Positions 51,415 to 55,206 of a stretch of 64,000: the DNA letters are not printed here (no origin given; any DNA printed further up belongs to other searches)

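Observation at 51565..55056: Complete TatC fused in frame to a complete LptD-like outer-membrane barrel through a signal-peptide-like seventh helix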

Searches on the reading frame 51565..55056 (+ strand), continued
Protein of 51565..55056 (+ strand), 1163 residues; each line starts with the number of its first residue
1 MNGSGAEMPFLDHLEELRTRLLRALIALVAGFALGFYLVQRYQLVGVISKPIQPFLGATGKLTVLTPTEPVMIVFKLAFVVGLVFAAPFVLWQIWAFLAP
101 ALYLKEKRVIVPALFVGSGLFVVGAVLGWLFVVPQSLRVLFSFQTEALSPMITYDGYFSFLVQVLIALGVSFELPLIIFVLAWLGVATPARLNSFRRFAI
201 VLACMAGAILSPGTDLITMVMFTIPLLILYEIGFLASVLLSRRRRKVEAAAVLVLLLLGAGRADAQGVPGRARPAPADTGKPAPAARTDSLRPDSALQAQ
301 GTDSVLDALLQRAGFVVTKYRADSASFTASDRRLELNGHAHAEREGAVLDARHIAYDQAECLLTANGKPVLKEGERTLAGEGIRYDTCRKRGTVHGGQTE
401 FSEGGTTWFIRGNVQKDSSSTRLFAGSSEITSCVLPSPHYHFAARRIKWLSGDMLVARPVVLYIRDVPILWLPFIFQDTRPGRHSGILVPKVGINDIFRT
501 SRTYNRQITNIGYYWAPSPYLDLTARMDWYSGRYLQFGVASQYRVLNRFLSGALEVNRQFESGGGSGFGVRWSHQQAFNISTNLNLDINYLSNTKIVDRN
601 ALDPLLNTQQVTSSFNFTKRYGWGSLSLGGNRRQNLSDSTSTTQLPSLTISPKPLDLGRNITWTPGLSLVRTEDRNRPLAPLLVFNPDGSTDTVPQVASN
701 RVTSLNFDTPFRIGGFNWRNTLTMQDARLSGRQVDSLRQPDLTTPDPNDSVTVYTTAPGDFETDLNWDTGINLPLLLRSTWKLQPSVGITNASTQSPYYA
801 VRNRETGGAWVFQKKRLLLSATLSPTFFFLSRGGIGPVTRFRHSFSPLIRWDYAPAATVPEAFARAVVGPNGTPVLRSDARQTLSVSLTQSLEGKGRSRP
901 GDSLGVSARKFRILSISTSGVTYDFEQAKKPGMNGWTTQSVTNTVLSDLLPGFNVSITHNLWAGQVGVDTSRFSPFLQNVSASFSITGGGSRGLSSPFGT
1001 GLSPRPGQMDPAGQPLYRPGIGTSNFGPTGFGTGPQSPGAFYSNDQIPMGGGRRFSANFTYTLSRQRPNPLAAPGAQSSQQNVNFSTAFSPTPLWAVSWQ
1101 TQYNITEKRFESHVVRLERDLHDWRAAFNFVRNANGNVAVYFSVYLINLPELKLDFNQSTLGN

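Call 15: find_related_loci(query=A1, collection=genome_contigs, flank=10000)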
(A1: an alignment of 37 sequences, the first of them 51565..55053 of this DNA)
Query A1 (1163 aa) in genome_contigs; peptide patterns used: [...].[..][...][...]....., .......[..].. (x = any residue, [..] = any of these).
599 stretches matched a pattern (row limit reached: there are more); 336 encode a relative of the query (tblastn E <= 1e-3); the best 80 are kept; 80 distinct loci.
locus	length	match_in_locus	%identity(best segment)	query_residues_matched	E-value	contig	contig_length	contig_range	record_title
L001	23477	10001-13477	75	1-1163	0e+0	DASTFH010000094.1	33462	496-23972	MAG TPA_asm: Gemmatimonadales bacterium isolate SMAG_U869 k141_291449, whole genome shotgun sequence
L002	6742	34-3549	72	1-1163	0e+0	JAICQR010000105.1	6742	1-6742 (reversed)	MAG: Gemmatimonadales bacterium isolate TY_HY_2_bin.57 k141_2535254_length_6742_cov_8.9430, whole genome shotgun sequenc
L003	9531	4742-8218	74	1-1163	0e+0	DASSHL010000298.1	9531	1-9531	MAG TPA_asm: Gemmatimonadales bacterium isolate SMAG_U1058 k141_590988, whole genome shotgun sequence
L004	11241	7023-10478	63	1-1161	0e+0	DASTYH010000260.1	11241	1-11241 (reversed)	MAG TPA_asm: Gemmatimonadales bacterium isolate SMAG_U2436 k141_603582, whole genome shotgun sequence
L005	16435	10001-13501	59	1-1162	0e+0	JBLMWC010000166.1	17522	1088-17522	MAG: Bacillota bacterium isolate MAG294 PRJNA960887_bin16_renamed_165, whole genome shotgun sequence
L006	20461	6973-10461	60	1-1162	0e+0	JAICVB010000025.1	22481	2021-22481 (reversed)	MAG: Gemmatimonadales bacterium isolate HEB_FP_1_bin.13 k141_2857097_length_22481_cov_9.1759, whole genome shotgun seque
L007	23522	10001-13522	58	1-1163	0e+0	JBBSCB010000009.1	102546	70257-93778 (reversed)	MAG: Gemmatimonadales bacterium isolate La6_metabat2.229 La6_metabat2.229_K_53283_L_102546_cov_14.1462, whole genome sho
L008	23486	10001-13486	58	1-1161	0e+0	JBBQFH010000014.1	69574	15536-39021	MAG: Gemmatimonadales bacterium isolate Co_metawrap_1038 Cmw_1038_k141_19012978_length_69574_cov_11.0000, whole genome s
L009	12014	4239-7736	56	1-1161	0e+0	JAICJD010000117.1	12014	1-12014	MAG: Gemmatimonadales bacterium isolate GZL_FP_2_bin.150 k141_1080108_length_12014_cov_36.3393, whole genome shotgun seq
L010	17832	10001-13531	57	1-1161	0e+0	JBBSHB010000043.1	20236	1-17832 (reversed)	MAG: Gemmatimonadales bacterium isolate LS2_sbin.56 LS2_sbin.56_K_1066522_L_20236_cov_49.0211, whole genome shotgun sequ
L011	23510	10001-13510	56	1-1161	0e+0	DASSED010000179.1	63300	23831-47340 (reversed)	MAG TPA_asm: Gemmatimonadales bacterium isolate SMAG_U968 k141_697635, whole genome shotgun sequence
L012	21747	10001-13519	56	1-1161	0e+0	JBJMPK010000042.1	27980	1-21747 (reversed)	MAG: Gemmatimonadales bacterium isolate H1_16_all_fractions_metab_conc_20_65_10 k255_1063341, whole genome shotgun seque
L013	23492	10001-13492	57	1-1163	0e+0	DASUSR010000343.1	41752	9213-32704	MAG TPA_asm: Gemmatimonadales bacterium isolate SMAG_U1741 k141_1790179, whole genome shotgun sequence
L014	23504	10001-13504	55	1-1161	0e+0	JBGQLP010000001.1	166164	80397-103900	MAG: Gemmatimonadota bacterium isolate OBJ2_061818_050_35 k141_1057983_length_166164_cov_23.6524, whole genome shotgun s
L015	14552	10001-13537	56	1-1161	0e+0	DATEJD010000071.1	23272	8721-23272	MAG TPA_asm: Gemmatimonadales bacterium isolate SMAG_U8855 k141_305358, whole genome shotgun sequence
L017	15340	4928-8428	64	1-1163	0e+0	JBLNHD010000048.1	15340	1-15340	MAG: Gemmatimonadota bacterium isolate MAG3 PRJNA1005428_bin3_renamed_47, whole genome shotgun sequence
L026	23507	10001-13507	55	1-1163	0e+0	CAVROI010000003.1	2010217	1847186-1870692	MAG: uncultured Gemmatimonadales bacterium isolate MFD04944.bin.1.29 genome assembly, contig: contig_49812, whole genome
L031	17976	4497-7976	55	1-1161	0e+0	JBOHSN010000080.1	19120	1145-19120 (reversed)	MAG: Gemmatimonadales bacterium isolate SD8034_metabat2.bin.22 NODE_194_length_19120_cov_3.875059, whole genome shotgun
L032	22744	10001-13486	54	1-1163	0e+0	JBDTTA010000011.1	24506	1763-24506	MAG: Gemmatimonadales bacterium isolate cluster3_bin.285 NODE_6624_length_24506_cov_11.803934, whole genome shotgun sequ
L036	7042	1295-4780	55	1-1163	0e+0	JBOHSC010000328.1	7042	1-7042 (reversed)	MAG: Gemmatimonadales bacterium isolate TC-S_metabat2.bin.185_sub k127_1801211, whole genome shotgun sequence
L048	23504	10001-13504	51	1-1163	0e+0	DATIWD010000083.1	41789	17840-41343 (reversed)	MAG TPA_asm: Gemmatimonadales bacterium isolate SMAG_U15214 k141_4680970, whole genome shotgun sequence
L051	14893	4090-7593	52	1-1163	0e+0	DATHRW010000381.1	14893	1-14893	MAG TPA_asm: Gemmatimonadales bacterium isolate SMAG_U16035 k141_95443, whole genome shotgun sequence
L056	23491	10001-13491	55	1-1163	0e+0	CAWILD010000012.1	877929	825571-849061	MAG: uncultured Gemmatimonadales bacterium isolate MFD05176.bin.1.238 genome assembly, contig: contig_49862, whole genom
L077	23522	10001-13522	46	1-1161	0e+0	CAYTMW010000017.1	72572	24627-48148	MAG TPA_asm: uncultured Gemmatimonas sp. isolate SRP136066_co1_250 genome assembly, contig: NODE_212_length_72572_cov_52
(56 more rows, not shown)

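Call 31: predict_structure(alignment_id=A1)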
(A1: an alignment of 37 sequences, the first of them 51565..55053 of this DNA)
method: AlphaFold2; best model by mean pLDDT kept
length: 1163 residues; sequences in the alignment: 37
mean_pLDDT: 65.8   pTM: 0.44
mean pLDDT of the five models: 65.8, 64.3, 60.7, 60.3, 57.0
residues with pLDDT >= 90: 127; 70-90: 466; 50-70: 269; < 50: 301
segments of 3 or more residues with pLDDT < 50: 1-11, 57-65, 142-151, 247-309, 312-315, 400-411, 416-509, 597-602, 776-779, 992-1053, 1147-1163
pLDDT, mean of each block of 10 residues (from residue 1): 37 63 79 80 68 53 50 74 74 62 55 65 70 64 42 61 68 69 68 74 68 55 74 76 55 37 29 31 28 31 44 57 74 80 78 82 80 67 71 58 37 45 37 31 33 30 34 32 32 33 44 61 69 71 72 82 74 79 82 56 58 87 85 84 90 79 88 86 71 81 92 82 91 74 70 75 89 59 83 87 86 91 81 69 87 92 85 84 94 78 65 89 93 91 88 88 87 90 75 46 34 32 27 26 34 69 84 68 83 69 81 75 63 64 51 29 27
secondary structure, 60 per line:
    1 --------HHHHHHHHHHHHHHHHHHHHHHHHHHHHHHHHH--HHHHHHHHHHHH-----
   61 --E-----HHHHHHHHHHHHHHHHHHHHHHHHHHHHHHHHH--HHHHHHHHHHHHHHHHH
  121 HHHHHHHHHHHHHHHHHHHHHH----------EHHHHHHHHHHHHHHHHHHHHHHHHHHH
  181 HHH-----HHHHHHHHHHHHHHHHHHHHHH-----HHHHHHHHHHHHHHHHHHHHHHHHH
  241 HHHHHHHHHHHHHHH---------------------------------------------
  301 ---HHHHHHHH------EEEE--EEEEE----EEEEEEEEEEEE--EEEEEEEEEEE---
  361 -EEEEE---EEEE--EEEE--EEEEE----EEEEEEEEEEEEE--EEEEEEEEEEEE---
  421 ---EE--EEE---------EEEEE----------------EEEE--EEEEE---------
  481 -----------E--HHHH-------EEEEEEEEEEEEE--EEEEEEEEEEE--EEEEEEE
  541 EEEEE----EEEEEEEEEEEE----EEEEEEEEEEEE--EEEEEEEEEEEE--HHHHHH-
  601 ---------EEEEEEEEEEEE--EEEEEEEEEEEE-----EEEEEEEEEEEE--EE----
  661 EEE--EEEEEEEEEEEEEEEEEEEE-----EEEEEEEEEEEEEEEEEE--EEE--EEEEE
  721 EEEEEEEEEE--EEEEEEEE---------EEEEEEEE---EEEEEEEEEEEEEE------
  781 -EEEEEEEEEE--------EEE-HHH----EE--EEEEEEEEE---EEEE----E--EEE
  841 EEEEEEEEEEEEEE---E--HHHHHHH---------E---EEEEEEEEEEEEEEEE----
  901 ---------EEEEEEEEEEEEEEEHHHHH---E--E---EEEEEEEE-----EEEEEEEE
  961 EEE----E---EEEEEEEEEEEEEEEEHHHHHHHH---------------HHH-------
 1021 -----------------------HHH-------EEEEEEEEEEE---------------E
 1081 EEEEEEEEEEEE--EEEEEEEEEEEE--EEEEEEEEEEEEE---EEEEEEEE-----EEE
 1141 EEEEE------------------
elements in order (helices of 4 or more, strands of 3 or more residues): H9-41 H44-55 H69-101 H104-142 H154-183 H189-210 H216-255 H304-311 E318-321 E324-328 E333-344 E347-357 E362-366 E370-373 E376-379 E382-386 E391-403 E406-417 E428-430 E440-444 E461-464 E467-471 H495-498 E506-518 E521-531 E534-545 E550-561 E566-577 E580-591 H594-599 E610-621 E624-635 E641-652 E661-663 E666-685 E691-708 E711-713 E716-730 E733-740 E750-757 E761-774 E782-791 E800-802 E815-823 E827-830 E838-854 H861-867 E881-896 E910-924 H925-929 E940-947 E953-963 E972-987 H988-995 E1054-1064 E1080-1092 E1095-1106 E1109-1121 E1125-1132 E1138-1145
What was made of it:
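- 52471..52815 (+): LptD N-terminal beta-jellyroll (aa 303-417), OstA/LptA-like. DSSP strands span 318-417 with pLDDT 74-82 (call 31).
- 52816..55053 (+): Conserved connector (aa 418-505, includes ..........) and large C-terminal beta-barrel (about aa 506-1145) of LptD_2 type. About 26-29 long strands predicted (call 31).
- On TatC (twin-arginine translocase subunit C): Helices 9-41, 69-101, 104-142, 154-183, 189-210 and 216-24x in the model (call 31).
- On LptD (LPS-assembly outer-membrane protein): Strands 318-417 with pLDDT 74-82 (call 31). The first barrel segment (aa 416-509) has pLDDT below 50, so the strand count is uncertain (call 31).
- The h-region and linker have pLDDT below 50 and do not dock on TatC (call 31).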

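Call 39: fold_search(model_id=the predicted structure, library=pdb)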
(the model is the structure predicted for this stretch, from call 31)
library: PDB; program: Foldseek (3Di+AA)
matches with E <= 10: 739; with E <= 0.001: 58
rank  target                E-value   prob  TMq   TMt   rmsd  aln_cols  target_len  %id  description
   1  7omm_A                7.8e-21  1.00  0.35  0.53  11.0       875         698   14  Cryo-EM structure of N. gonorhoeae LptDE in complex with ProMacrobodies (MBPs have not been built de novo) (released 2022-05-04)
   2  8h1s_C                1.5e-18  1.00  0.32  0.42  12.2       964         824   12  Crystal structure of apo-LptDE complex (released 2023-10-11)
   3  8h1s_A                3.2e-18  1.00  0.34  0.45  11.7       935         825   12  Crystal structure of apo-LptDE complex (released 2023-10-11)
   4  8h1r_A                1.7e-17  1.00  0.33  0.48  11.6       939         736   12  Crystal structure of LptDE-YifL complex (released 2023-10-25)
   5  8h1r_D                2.4e-17  1.00  0.37  0.50  11.1       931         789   12  Crystal structure of LptDE-YifL complex (released 2023-10-25)
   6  4q35_A                6.2e-17  1.00  0.30  0.41  14.7       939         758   10  Structure of a membrane protein (released 2014-06-25)
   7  9a39_MODEL_1_A        9.1e-17  1.00  0.33  0.45  18.9      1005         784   11  Model of E. coli LptD by in-cell photo-crosslinking MS and deep learning (released 2023-02-24)
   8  5iv9_A                1.5e-16  1.00  0.35  0.50  11.7       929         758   11  The LPS Transporter LptDE from Klebsiella pneumoniae, full-length (released 2016-05-18)
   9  9fz5_A                1.3e-15  1.00  0.34  0.49  14.8       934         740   10  Cryo-EM structure of LptDE-YedD complex from Escherichia Coli (released 2025-04-09)
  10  9rpr_A                3.6e-15  1.00  0.32  0.46  11.5       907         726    9  Cryo-EM structure of LptDEM complex containing Shigella flexneri LptE and endogenous E. coli LptD and LptM (released 2025-12-10)
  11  9ia0_A                3.8e-14  1.00  0.32  0.45  12.4       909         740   10  LpDE from Escherichia coli (released 2025-12-10)
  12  9rps_A                5.4e-14  1.00  0.33  0.47  12.9       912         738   11  Cryo-EM structure of Shigella flexneri LptDE in complex with RTP45 superinfection exclusion protein from RTP bacteriop (released 2025-12-10)
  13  9ia5_A                8.3e-14  1.00  0.31  0.44  11.8       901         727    9  LpDEM from Escherichia coli (released 2025-12-10)
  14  9ia2_A                2.5e-12  1.00  0.31  0.45  11.6       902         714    8  LpDEM from Escherichia coli (released 2025-12-10)
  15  4b4a                  4.0e-11  1.00  0.17  0.80   3.5       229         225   38  Structure of the TatC core of the twin arginine protein translocation system (released 2012-12-05)
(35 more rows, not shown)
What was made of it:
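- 51565..52287 (+): TatC core, aa 1-241 (six TM helices). Foldseek TM-score to solved TatC chains is 0.80-0.84 (call 39).
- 52471..52815 (+): Included in the Foldseek alignments to full-length LptD (call 39).
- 52816..55053 (+): Foldseek hits 7omm_A, 8h1s, 4q35 and 5iv9 with E 8e-21 to 1e-16 (call 39).
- On TatC (twin-arginine translocase subunit C): TM-score 0.80-0.84 to 4B4A, 9E01 and 9DZZ (call 39).
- On LptD (LPS-assembly outer-membrane protein): The best fold matches are all LptD, with E 8e-21 to 1e-16 and TMt 0.41-0.53 (call 39).
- Checked: The AlphaFold model matches solved LptD chains of LptDE complexes (E down to 8e-21) and TatC (TM-score 0.80-0.84) (calls 31, 39).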
